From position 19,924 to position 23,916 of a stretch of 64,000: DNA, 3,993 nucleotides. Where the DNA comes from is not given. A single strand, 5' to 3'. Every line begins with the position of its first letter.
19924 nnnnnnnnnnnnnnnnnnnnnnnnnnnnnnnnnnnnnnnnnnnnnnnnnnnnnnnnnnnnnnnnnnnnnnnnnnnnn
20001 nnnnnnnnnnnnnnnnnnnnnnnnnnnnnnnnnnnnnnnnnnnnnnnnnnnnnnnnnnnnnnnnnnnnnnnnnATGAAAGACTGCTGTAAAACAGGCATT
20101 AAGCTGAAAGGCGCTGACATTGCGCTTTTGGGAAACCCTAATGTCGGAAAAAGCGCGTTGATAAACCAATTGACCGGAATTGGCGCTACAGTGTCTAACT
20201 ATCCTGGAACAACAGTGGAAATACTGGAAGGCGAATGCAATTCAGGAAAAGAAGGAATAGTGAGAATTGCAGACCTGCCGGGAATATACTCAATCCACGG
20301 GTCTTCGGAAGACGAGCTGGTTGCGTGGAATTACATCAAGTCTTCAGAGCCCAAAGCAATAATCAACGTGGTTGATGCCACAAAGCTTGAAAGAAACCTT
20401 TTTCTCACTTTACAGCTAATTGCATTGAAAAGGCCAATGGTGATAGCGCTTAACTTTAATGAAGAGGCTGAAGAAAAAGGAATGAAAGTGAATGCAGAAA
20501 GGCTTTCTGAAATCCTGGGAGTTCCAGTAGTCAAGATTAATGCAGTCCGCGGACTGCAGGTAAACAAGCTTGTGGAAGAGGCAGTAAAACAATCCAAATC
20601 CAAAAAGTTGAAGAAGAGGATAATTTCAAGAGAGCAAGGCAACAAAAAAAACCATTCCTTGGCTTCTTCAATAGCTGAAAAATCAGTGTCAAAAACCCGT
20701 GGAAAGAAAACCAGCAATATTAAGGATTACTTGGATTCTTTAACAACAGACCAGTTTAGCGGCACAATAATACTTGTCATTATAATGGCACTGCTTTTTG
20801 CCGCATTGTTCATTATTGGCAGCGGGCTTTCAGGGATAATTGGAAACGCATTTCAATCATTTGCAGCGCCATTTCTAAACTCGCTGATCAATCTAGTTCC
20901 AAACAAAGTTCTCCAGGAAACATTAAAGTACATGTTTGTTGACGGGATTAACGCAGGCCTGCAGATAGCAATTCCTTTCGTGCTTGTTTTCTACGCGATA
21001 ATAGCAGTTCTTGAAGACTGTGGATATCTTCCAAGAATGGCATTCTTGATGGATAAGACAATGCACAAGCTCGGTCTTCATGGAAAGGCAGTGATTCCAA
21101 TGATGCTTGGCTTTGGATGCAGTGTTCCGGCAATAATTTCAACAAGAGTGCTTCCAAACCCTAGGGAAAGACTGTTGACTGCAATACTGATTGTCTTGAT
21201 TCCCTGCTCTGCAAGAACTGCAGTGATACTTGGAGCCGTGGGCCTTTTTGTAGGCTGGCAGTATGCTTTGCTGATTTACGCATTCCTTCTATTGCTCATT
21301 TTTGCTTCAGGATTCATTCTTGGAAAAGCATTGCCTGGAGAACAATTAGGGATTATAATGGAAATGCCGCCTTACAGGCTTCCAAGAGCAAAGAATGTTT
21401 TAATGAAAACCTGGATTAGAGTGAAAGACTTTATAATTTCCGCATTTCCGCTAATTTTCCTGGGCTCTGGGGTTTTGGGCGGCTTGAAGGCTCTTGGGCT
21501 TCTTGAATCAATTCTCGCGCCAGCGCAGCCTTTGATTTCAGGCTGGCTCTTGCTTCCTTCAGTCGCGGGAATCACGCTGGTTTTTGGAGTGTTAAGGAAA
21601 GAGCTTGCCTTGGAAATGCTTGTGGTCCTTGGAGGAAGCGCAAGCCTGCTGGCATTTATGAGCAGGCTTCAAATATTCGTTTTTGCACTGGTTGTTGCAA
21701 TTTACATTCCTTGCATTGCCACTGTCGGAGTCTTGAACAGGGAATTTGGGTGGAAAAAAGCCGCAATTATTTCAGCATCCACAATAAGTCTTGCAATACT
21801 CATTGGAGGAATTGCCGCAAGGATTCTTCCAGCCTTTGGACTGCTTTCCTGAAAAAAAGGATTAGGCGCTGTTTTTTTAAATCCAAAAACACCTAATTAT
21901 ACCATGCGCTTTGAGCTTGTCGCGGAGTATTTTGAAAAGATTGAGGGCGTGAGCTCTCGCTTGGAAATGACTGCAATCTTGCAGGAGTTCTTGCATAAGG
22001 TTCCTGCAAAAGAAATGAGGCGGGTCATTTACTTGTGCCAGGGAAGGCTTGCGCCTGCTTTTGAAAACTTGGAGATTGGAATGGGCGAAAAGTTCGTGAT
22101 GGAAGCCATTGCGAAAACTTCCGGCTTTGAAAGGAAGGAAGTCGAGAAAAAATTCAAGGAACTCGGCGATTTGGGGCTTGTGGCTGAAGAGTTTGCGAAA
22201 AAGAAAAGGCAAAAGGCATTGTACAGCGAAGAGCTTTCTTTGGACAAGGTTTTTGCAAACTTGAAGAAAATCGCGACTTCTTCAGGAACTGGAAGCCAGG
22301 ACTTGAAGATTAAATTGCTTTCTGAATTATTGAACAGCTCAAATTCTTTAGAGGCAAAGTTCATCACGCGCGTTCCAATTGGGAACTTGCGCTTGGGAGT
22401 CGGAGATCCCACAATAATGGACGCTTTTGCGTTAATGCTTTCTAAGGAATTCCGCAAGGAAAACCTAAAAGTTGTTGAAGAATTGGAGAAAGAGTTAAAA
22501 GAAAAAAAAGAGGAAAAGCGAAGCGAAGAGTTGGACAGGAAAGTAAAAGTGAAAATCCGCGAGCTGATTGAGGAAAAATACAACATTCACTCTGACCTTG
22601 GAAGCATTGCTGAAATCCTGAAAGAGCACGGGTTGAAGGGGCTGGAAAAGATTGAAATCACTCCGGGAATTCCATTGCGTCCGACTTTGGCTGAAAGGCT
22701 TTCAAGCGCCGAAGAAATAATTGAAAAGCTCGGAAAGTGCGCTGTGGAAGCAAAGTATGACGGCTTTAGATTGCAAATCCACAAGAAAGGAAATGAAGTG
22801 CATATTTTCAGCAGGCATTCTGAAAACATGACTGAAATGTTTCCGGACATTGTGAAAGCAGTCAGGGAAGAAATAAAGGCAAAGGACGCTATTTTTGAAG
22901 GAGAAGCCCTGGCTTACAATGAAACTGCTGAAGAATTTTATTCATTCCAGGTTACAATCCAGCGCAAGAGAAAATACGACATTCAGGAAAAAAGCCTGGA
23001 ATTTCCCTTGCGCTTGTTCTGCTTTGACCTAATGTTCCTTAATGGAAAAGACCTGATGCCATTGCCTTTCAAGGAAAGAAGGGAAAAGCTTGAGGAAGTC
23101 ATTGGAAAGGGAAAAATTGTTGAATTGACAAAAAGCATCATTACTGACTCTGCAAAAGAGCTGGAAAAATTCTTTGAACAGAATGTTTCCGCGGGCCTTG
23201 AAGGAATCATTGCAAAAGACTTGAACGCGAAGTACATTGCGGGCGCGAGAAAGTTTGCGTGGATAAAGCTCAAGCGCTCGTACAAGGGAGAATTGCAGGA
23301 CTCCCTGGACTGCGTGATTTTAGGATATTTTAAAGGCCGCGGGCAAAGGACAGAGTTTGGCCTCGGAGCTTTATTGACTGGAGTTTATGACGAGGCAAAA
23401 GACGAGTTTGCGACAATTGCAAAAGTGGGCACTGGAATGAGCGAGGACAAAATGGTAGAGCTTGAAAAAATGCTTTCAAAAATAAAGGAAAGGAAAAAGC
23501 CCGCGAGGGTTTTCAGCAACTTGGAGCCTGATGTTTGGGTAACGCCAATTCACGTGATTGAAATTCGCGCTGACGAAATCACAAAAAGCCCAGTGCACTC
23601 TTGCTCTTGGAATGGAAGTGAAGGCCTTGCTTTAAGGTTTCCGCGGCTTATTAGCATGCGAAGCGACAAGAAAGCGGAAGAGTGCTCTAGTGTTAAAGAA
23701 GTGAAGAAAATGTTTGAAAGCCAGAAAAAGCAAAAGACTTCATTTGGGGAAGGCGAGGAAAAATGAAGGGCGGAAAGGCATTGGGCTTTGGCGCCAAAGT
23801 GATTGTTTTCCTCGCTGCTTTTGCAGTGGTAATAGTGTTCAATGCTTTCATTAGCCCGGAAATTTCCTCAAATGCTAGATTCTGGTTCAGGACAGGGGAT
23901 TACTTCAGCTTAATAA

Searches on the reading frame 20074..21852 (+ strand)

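Call 68: search_protein_families(library=pfam, proteins=[window:20074-21852:+], max_evalue=0.00001)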
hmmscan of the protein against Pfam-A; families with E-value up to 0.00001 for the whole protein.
window:20074-21852:+ (592 aa): 4 families
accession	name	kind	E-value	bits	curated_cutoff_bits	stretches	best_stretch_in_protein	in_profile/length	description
PF02421.24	FeoB_N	-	1.1e-53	181.4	27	1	15-169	2-155/156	Ferrous iron transport protein B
PF07670.19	Gate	-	7.1e-28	97.6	29.6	2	299-391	4-103/104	Nucleoside recognition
PF01926.29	MMR_HSR1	-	1.5e-20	73.8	21.9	1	16-127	2-112/113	50S ribosome-binding GTPase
PF07664.17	FeoB_C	-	4.4e-16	58.8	26.6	1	399-449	2-54/54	Ferrous iron transport protein B C terminus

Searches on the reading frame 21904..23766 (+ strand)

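Call 68: search_protein_families(library=pfam, proteins=[window:21904-23766:+], max_evalue=0.00001)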
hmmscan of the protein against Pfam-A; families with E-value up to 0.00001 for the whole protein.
window:21904-23766:+ (620 aa): 4 families
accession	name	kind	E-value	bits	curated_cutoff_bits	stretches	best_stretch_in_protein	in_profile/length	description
PF01068.26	DNA_ligase_A_M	-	7.8e-55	186.2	26.2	1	260-457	1-204/204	ATP dependent DNA ligase domain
PF04675.19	DNA_ligase_A_N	-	2.9e-44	151.7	24.6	1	3-176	2-174/174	DNA ligase N terminus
PF04679.21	DNA_ligase_A_C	-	5e-20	72.2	27.5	1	486-589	4-94/94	ATP dependent DNA ligase C terminal region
PF09414.15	RNA_ligase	-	1.5e-06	28.9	27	1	279-456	3-170/171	RNA ligase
